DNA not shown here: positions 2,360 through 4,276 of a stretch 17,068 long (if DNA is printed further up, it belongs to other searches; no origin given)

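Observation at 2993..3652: PstC permease carries a ~220-aa extracytoplasmic LamG/ConA-like domain inserted into its second periplasmic loop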

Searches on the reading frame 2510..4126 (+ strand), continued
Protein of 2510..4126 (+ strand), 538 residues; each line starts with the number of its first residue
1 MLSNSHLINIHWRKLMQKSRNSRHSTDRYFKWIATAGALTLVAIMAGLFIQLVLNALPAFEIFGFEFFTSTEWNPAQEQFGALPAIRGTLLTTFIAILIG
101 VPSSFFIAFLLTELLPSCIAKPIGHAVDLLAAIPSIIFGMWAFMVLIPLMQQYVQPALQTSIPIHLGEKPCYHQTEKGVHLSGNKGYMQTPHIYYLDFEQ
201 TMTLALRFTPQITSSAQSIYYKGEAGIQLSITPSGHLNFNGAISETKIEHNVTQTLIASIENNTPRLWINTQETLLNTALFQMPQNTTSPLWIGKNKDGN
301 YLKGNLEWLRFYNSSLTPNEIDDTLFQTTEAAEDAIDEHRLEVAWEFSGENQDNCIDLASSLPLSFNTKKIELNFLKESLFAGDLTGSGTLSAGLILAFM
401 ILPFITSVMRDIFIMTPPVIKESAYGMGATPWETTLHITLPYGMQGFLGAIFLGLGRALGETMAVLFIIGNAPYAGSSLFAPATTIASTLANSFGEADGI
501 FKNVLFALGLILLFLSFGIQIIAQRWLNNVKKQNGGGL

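Call 42: search_solved_structures(query=P0001, max_evalue=1e-20, show_alignments=1)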
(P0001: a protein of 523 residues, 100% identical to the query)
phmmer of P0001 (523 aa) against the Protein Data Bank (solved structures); distinct sequences matched with E-value up to 1e-20: 2.
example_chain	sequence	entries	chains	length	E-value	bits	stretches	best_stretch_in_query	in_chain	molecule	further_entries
9k3s_B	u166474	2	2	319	2e-65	224.6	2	364-511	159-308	Phosphate transport system permease protein PstC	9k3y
9k3x_B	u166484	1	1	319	8.9e-65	222.5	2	364-511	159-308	Phosphate transport system permease protein PstC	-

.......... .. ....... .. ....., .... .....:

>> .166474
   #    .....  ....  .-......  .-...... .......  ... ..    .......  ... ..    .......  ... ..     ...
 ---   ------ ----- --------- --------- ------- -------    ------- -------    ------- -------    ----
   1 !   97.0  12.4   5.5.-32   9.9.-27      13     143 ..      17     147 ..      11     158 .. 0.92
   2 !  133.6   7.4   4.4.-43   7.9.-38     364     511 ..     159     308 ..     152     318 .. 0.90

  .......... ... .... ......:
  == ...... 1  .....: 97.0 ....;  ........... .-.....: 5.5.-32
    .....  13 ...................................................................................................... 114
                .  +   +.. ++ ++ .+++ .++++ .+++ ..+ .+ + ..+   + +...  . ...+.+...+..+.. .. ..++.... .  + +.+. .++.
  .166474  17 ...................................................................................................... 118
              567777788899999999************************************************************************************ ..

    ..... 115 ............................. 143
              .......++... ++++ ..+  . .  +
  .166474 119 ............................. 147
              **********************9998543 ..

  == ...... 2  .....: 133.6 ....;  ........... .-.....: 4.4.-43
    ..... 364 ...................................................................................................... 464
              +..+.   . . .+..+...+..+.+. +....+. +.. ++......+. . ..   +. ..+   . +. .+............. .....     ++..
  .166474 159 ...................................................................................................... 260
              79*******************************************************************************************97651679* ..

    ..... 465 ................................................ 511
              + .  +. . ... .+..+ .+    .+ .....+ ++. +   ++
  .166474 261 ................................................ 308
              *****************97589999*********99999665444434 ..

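Call 49: list_cluster_members(proteins=[P0001, P0002, P0169, P0075, P0095])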
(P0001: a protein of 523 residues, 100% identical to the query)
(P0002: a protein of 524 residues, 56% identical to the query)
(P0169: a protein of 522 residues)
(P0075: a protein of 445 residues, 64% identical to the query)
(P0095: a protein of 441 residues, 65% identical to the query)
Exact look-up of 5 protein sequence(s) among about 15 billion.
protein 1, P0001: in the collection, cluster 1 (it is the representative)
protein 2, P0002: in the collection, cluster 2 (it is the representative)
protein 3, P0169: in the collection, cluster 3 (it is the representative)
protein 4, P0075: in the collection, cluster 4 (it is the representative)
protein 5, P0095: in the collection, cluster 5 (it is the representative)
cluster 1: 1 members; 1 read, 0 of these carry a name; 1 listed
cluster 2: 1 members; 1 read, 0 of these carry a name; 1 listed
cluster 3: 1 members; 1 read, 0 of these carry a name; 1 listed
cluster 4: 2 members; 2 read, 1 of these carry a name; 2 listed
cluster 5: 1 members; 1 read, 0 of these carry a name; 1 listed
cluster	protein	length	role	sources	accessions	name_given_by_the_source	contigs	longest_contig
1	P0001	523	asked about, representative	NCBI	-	-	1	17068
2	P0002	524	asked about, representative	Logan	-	-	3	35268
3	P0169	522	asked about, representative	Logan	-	-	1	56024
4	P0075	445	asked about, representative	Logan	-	-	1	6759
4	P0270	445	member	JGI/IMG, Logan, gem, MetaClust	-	\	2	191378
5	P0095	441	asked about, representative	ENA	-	-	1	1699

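Call 50: find_related_loci(query=P0001, collection=genome_contigs, flank=6000)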
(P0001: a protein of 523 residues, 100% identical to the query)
Query P0001 (523 aa) in genome_contigs; peptide patterns used: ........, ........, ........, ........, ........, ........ (x = any residue, [..] = any of these).
22 stretches matched a pattern, but none encodes a relative of the query by tblastn (E <= 1e-3).

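Call 53: find_homologous_proteins(query=A5, max_evalue=1e-10)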
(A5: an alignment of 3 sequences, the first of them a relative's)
Query A5 (3 sequences) (523 aa, profile of the alignment): 7991 proteins with E <= 1e-10 among 8000 candidates; the best 120 are listed.
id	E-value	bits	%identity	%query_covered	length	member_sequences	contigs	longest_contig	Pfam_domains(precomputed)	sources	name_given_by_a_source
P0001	4.8e-296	1000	100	100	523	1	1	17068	PF13385.14,PF00528.28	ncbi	-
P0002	8.0e-294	993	56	100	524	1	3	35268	PF13385.14,PF00528.28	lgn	-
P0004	1.3e-123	432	67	30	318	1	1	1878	PF00528.28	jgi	jgi:phosphate transport system permease protein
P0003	1.9e-122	428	66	30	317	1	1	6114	PF00528.28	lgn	-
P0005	2.1e-122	427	62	33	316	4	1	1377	PF00528.28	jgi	jgi:phosphate transport system permease protein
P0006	1.0e-121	425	65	30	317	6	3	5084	PF00528.28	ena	-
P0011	2.5e-118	414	53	38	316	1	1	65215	PF00528.28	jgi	-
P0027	1.1e-117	412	60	33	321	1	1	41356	PF00528.28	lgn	-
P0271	2.2e-117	411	66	30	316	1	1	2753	-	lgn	-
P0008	6.2e-117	409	56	36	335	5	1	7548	-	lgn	-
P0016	7.9e-117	409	63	30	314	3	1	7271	PF00528.28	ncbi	-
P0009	8.4e-117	409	62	30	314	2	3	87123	PF00528.28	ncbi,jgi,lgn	jgi:phosphate transport system permease protein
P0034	2.6e-116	407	64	30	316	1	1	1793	PF00528.28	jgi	jgi:phosphate transport system permease protein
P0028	4.2e-116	407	64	30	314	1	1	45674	PF00528.28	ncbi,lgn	-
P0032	1.8e-115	405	60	31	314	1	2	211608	PF00528.28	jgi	jgi:phosphate transport system permease protein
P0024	7.6e-113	396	61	31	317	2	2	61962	PF00528.28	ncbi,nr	ncbi:MAG: phosphate ABC transporter permease subunit PstC [Victivallaceae bacterium]|nr:phosphate AB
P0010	1.0e-112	396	61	30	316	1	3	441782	-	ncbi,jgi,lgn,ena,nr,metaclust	ncbi:MAG TPA: phosphate ABC transporter permease subunit PstC [Lentisphaeria bacterium]|nr:MAG: phos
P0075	7.8e-107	376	64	29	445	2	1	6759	PF00528.28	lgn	-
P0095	1.0e-105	372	65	29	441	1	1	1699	PF00528.28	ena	-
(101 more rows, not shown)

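Call 62: search_protein_families(library=pfam, proteins=[P0075], max_evalue=0.01)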
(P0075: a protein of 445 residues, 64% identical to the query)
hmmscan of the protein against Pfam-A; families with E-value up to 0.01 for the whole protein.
P0075 (445 aa): 1 family
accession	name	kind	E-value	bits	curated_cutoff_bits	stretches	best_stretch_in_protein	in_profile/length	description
PF00528.27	BPD_transp_1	-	3.4e-08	33.9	26.4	1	218-431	2-176/184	Binding-protein-dependent transport system inner membrane component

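Call 67: search_protein_families(library=pfam, proteins=[L001:9181-9759:-, L004:5401-5964:+], max_evalue=0.001)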
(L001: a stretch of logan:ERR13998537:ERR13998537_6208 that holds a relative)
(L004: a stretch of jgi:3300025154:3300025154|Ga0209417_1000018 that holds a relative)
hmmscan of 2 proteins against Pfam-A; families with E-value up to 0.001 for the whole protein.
L001:9181-9759:- (192 aa): 0 families

L004:5401-5964:+ (187 aa): 0 families

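Call 71: fold_search(model_id=the predicted structure, library=pdb)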
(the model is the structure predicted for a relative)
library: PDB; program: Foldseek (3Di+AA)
matches with E <= 10: 689; with E <= 0.001: 6
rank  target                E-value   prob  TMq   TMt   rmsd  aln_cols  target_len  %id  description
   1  9k3x_B                4.8e-16  1.00  0.51  0.86   3.7       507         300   26  Cryo-EM structure of E coli pstSCAB in the pretranslocation state (released 2026-02-18)
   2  9k3y_B                1.1e-15  1.00  0.51  0.85   6.4       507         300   26  Cryo-EM structure of E coli pstSCAB in the resting state (released 2026-02-18)
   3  9k3s_B                2.9e-15  1.00  0.52  0.86   4.8       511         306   26  Cryo-EM structure of E coli pstSCAB in the catalytic intermediate state (released 2026-02-18)
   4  9k3s_A                1.9e-04  1.00  0.43  0.75   5.6       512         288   11  Cryo-EM structure of E coli pstSCAB in the catalytic intermediate state (released 2026-02-18)
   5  9k3y_A                2.3e-04  1.00  0.42  0.74   7.8       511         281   11  Cryo-EM structure of E coli pstSCAB in the resting state (released 2026-02-18)
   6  9k3x_A                4.3e-04  1.00  0.43  0.77   7.5       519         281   11  Cryo-EM structure of E coli pstSCAB in the pretranslocation state (released 2026-02-18)
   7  9j4r_A                4.6e-03  1.00  0.22  0.23   3.0       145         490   21  Cryo-EM structure of ferric ion importer, FbpBC, from Thermus thermophilus (released 2025-08-13)
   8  3tui_A                5.2e-03  1.00  0.22  0.52   2.4       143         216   20  Inward facing conformations of the MetNI methionine ABC transporter: CY5 native crystal form (released 2011-11-30)
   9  3v64_B                5.5e-03  1.00  0.18  0.45   4.1       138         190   17  Crystal Structure of agrin and LRP4 (released 2012-04-25)
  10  4tqv_A                5.8e-03  1.00  0.21  0.36   4.2       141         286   17  Crystal structure of a bacterial ABC transporter involved in the import of the acidic polysaccharide alginate (released 2015-07-22)
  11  3tuj_B                7.0e-03  1.00  0.23  0.52   3.1       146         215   19  Inward facing conformations of the MetNI methionine ABC transporter: DM crystal form (released 2011-11-30)
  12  3asi                  7.0e-03  1.00  0.17  0.22   8.4       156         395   16  Alpha-Neurexin-1 ectodomain fragment; LNS5-EGF3-LNS6 (released 2011-04-13)
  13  2onk_C                7.3e-03  1.00  0.21  0.41   3.3       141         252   17  ABC transporter ModBC in complex with its binding protein ModA (released 2007-03-06)
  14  3sh5                  8.0e-03  1.00  0.19  0.48   4.0       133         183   18  Calcium-bound Laminin G like domain 3 from human perlecan (released 2011-12-14)
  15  8g7z_C                8.0e-03  1.00  0.18  0.48   3.7       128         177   13  Cryo-EM structure of full length Neuroligin-2 from Mouse bound to two Neurexin-1 Beta conformation one (released 2025-05-14)
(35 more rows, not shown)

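Call 75: find_encoding_contigs(protein=P0075, flank=5000, max_places=2)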
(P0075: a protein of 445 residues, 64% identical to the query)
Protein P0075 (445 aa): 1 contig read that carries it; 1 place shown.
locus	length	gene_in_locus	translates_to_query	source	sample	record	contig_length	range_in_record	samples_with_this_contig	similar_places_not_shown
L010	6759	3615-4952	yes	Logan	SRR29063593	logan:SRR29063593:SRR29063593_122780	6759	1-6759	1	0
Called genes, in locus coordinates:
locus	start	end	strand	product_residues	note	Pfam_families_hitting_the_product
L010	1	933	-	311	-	?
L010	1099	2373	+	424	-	-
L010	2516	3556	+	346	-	PF12849:PBP_like_2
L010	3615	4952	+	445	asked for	PF00528:BPD_transp_1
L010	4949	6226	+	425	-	PF00528:BPD_transp_1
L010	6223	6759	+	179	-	?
